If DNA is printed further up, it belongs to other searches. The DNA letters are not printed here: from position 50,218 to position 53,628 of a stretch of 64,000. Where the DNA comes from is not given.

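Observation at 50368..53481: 1037-aa fusion of an O-antigen-ligase-like (Wzy_C) domain with a second GT-C-like domain; possible catalytic His-to-Asn change and a K/T/S-rich repeat tail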

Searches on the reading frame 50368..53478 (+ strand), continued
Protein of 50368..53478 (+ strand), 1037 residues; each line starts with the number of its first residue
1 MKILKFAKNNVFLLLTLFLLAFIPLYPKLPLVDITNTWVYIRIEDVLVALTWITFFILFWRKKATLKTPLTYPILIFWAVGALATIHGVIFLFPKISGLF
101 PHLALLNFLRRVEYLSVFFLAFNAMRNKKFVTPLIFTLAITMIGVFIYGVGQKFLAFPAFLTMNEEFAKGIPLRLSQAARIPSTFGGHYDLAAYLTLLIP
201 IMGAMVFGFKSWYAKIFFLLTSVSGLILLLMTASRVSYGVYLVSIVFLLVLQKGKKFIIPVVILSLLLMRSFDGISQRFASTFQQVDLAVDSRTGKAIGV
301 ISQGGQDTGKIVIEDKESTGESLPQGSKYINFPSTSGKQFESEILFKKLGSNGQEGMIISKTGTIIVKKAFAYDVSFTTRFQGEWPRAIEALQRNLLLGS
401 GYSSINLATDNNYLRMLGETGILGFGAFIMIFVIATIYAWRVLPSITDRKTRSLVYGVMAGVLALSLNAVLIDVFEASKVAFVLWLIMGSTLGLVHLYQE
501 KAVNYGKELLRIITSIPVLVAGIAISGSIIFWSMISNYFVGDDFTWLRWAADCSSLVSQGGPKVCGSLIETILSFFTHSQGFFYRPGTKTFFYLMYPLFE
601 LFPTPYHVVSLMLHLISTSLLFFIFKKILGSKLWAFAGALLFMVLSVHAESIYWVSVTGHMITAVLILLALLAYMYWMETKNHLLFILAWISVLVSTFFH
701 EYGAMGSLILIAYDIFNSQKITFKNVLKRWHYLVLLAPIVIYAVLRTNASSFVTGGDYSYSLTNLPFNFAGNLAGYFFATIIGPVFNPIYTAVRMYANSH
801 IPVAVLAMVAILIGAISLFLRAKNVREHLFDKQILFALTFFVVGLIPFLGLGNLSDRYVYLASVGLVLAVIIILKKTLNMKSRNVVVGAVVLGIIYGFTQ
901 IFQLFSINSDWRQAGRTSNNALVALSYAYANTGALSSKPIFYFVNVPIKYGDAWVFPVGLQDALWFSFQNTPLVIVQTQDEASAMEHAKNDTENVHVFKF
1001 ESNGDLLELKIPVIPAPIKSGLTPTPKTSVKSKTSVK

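Call 35: predict_structure(alignment_id=A1)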
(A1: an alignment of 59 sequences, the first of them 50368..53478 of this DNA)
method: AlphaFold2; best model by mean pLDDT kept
length: 1037 residues; sequences in the alignment: 59
mean_pLDDT: 79.3   pTM: 0.80
mean pLDDT of the five models: 79.3, 78.9, 77.6, 76.4, 76.3
residues with pLDDT >= 90: 397; 70-90: 365; 50-70: 173; < 50: 102
segments of 3 or more residues with pLDDT < 50: 162-179, 316-328, 330-337, 351-355, 402-417, 474-476, 555-563, 1015-1037
pLDDT, mean of each block of 10 residues (from residue 1): 86 94 78 60 83 91 90 91 76 55 69 88 94 95 90 73 41 42 59 90 95 95 93 83 94 91 90 70 63 60 67 53 42 48 60 51 64 56 61 71 43 47 82 93 94 96 84 58 93 95 91 92 92 91 87 52 61 80 82 82 89 97 96 94 95 94 98 95 96 95 93 84 78 93 86 60 83 91 89 87 83 77 54 89 91 88 95 84 80 89 95 92 76 76 90 85 81 85 85 86 83 51 42 36
secondary structure, 60 per line:
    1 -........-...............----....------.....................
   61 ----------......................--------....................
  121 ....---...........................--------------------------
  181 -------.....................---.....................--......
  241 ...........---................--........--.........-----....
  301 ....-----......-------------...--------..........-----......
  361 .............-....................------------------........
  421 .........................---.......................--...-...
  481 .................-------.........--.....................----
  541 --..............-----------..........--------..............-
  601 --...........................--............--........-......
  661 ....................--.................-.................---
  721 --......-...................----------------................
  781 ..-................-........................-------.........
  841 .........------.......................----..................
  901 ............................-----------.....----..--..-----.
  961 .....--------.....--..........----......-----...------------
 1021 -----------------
elements in order (helices of 4 or more, strands of 3 or more residues): H2-9 H11-25 E30-33 E40-42 H43-60 H71-92 H101-124 H128-154 H188-208 H212-232 H235-251 H255-270 H273-280 E283-291 E297-304 E310-315 E329-331 E340-349 E355-373 H375-394 H413-445 H449-471 H478-497 H505-513 H516-536 H543-556 H568-577 H586-599 H603-629 H632-643 H646-653 H655-680 H683-699 H701-717 H723-728 H730-748 H765-782 H784-799 H801-824 H832-849 H856-878 H883-928 E940-944 H960-965 E974-978 H981-990 E995-1000 E1006-1008

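Call 37: fold_search(model_id=the predicted structure, library=pdb)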
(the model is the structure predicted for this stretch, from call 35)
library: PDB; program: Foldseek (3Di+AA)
matches with E <= 10: 184; with E <= 0.001: 0
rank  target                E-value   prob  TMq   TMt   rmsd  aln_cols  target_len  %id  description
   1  5ogl_A                2.5e-03  1.00  0.25  0.34  11.0       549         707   12  Structure of bacterial oligosaccharyltransferase PglB in complex with an acceptor peptide and an lipid-linked oligosac (released 2017-10-25)
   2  7oci_F                3.7e-03  1.00  0.26  0.39  11.7       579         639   11  Cryo-EM structure of yeast Ost6p containing oligosaccharyltransferase complex (released 2022-02-16)
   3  8agc_A                4.0e-03  1.00  0.26  0.36  15.7       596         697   12  Structure of yeast oligosaccharylransferase complex with lipid-linked oligosaccharide and non-acceptor peptide bound (released 2022-12-07)
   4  9n9j_I                4.5e-03  1.00  0.26  0.36  16.4       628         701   11  Structure of a GRP94 folding intermediate engaged with a CCDC134- and FKBP11-bound secretory translocon (released 2025-11-19)
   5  7tpg_B                5.3e-03  1.00  0.26  0.57   7.2       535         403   13  Single-Particle Cryo-EM Structure of the WaaL O-antigen ligase in its ligand bound state (released 2022-04-06)
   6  9i5k_A                7.5e-03  1.00  0.25  0.47   8.0       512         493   10  Structure of the Chaetomium thermophilum Pmt4 homodimer (C2 symmetry) (released 2025-12-24)
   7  8b6l_I                9.2e-03  1.00  0.26  0.36  16.8       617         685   11  Subtomogram average of the human Sec61-TRAP-OSTA-translocon (released 2022-12-07)
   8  6gxc_A                1.0e-02  1.00  0.25  0.35  10.2       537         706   11  Bacterial oligosaccharyltransferase PglB in complex with an inhibitory peptide and a reactive lipid-linked oligosaccha (released 2018-11-14)
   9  5f15                  1.0e-02  1.00  0.25  0.43  12.4       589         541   13  Crystal Structure of ArnT from Cupriavidus metallidurans bound to Undecaprenyl phosphate (released 2016-02-17)
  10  3rce_A                1.5e-02  1.00  0.23  0.33  10.7       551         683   12  Bacterial oligosaccharyltransferase PglB (released 2011-06-15)
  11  8imx_U                2.1e-02  1.00  0.20  0.37  18.1       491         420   12  Cryo-EM structure of GPI-T with a chimeric GPI-anchored protein (released 2023-08-16)
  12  8age_A                4.3e-02  1.00  0.26  0.39  11.8       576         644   11  Structure of yeast oligosaccharylransferase complex with acceptor peptide bound (released 2022-12-07)
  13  6ftg_5                4.8e-02  1.00  0.26  0.38  15.9       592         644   11  Subtomogram average of OST-containing ribosome-translocon complexes from canine rough microsomal membranes (released 2018-03-21)
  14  6ezn_F                5.0e-02  1.00  0.27  0.40  13.3       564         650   12  Cryo-EM structure of the yeast oligosaccharyltransferase (OST) complex (released 2018-01-17)
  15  8if8_C                5.2e-02  0.95  0.20  0.31  18.4       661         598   11  Arabinosyltransferase AftA (released 2023-05-31)
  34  6x0o                  8.9e-01  0.54  0.19  0.19  19.8       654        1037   12  Single-Particle Cryo-EM Structure of Arabinosyltransferase EmbB from Mycobacterium smegmatis (released 2020-06-10)
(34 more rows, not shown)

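Call 66: find_related_loci(query=A1, collection=genome_contigs, flank=6000)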
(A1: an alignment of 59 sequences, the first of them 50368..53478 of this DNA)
Query A1 (1037 aa) in genome_contigs; peptide patterns used: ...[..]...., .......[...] (x = any residue, [..] = any of these).
600 stretches matched a pattern (row limit reached: there are more); 514 encode a relative of the query (tblastn E <= 1e-3); the best 80 are kept; 80 distinct loci.
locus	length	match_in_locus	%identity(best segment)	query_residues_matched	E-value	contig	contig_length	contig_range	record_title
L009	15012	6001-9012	56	1-1006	0e+0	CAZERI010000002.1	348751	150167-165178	MAG TPA_asm: uncultured Gammaproteobacteria bacterium isolate SRP278252_co1_729 genome assembly, contig: NODE_14_length_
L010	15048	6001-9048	56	1-1018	0e+0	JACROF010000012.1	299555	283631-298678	MAG: Candidatus Levyibacteriota bacterium isolate NC_groundwater_1954_Pr3_S-0.2um_39_3 scaffold_49882, whole genome shot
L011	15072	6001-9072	56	2-1020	0e+0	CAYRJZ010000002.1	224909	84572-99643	MAG TPA_asm: uncultured Gammaproteobacteria bacterium isolate SRP170004_co1_576 genome assembly, contig: NODE_54_length_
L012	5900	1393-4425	53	2-1012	0e+0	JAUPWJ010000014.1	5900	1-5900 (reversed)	MAG: Patescibacteria group bacterium isolate erpe_2018_sw_45hr_WHONDRS-SW48-000100_B_bin.30 scaffold_239055, whole genom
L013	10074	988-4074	56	1-1017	0e+0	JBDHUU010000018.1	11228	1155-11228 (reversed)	MAG: Candidatus Levyibacteriota bacterium isolate AS-MESO-3CA.208 NODE_25096_length_11228_cov_3.107883, whole genome sho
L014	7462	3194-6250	49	1-1009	0e+0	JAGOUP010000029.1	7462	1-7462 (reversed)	MAG: Candidatus Levyibacteriota bacterium isolate Gw_Eff_bin_508 Gw_Eff_29116_length_7462_cov_3.684935, whole genome sho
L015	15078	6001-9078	48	1-1009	0e+0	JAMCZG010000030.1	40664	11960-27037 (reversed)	MAG: Patescibacteria group bacterium isolate FK_Sedi_B_Bin.314 NODE_2647_length_40664_cov_4.5851, whole genome shotgun s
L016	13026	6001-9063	48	1-1009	0e+0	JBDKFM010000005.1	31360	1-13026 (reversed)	MAG: Candidatus Parcubacteria bacterium isolate farmington_2019_sw_WHONDRS-S19S_0053_A_bin.46 scaffold_0000359, whole ge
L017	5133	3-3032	47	19-1020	0e+0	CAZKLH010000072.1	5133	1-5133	MAG TPA_asm: uncultured Gammaproteobacteria bacterium isolate SRP200132_co1_753 genome assembly, contig: NODE_31896_leng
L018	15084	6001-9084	48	1-1019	0e+0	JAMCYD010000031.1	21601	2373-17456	MAG: Patescibacteria group bacterium isolate FK_Sedi_B_Bin.369 NODE_8246_length_21601_cov_52.7441, whole genome shotgun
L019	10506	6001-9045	46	2-1017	0e+0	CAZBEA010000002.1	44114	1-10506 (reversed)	MAG TPA_asm: uncultured Gammaproteobacteria bacterium isolate binchicken_co16_305 genome assembly, contig: NODE_1415_len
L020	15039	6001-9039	48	2-1009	0e+0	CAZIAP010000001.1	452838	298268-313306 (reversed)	MAG TPA_asm: uncultured Gammaproteobacteria bacterium isolate SRP144015_co1_80 genome assembly, contig: NODE_5_length_45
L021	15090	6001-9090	47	1-1020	0e+0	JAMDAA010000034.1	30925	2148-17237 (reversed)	MAG: Patescibacteria group bacterium isolate FK_Sedi_B_Bin.274 NODE_4432_length_30925_cov_17.7924, whole genome shotgun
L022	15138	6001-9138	44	1-1021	0e+0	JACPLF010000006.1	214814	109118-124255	MAG: Candidatus Levyibacteriota bacterium isolate NC_groundwater_514_Ag_S-0.1um_37_12 S35_SO-1_scaffold_96964, whole gen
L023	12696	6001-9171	43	1-1008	0e+0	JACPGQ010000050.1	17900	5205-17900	MAG: Candidatus Levyibacteriota bacterium isolate NC_groundwater_392_Ag_B-0.1um_43_10 GD18-4_B1_scaffold_1029647, whole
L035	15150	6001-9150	42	2-1012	0e+0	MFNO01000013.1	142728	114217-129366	MAG: Candidatus Levybacteria bacterium RIFCSPHIGHO2_01_FULL_38_26 rifcsphigho2_01_scaffold_197, whole genome shotgun seq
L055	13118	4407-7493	42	16-1012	0e+0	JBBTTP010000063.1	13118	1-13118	MAG: Patescibacteria group bacterium isolate H52-bin037_1 H52_bin037_1_000000000063, whole genome shotgun sequence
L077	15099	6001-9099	39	21-1012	0e+0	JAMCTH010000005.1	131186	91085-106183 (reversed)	MAG: Patescibacteria group bacterium isolate FK_Sedi_A_Bin.175 NODE_133_length_131186_cov_5.29273, whole genome shotgun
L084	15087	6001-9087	41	28-1012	0e+0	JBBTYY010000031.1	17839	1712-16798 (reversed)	MAG: Patescibacteria group bacterium isolate H52-bin050_1 H52_bin050_1_000000000031, whole genome shotgun sequence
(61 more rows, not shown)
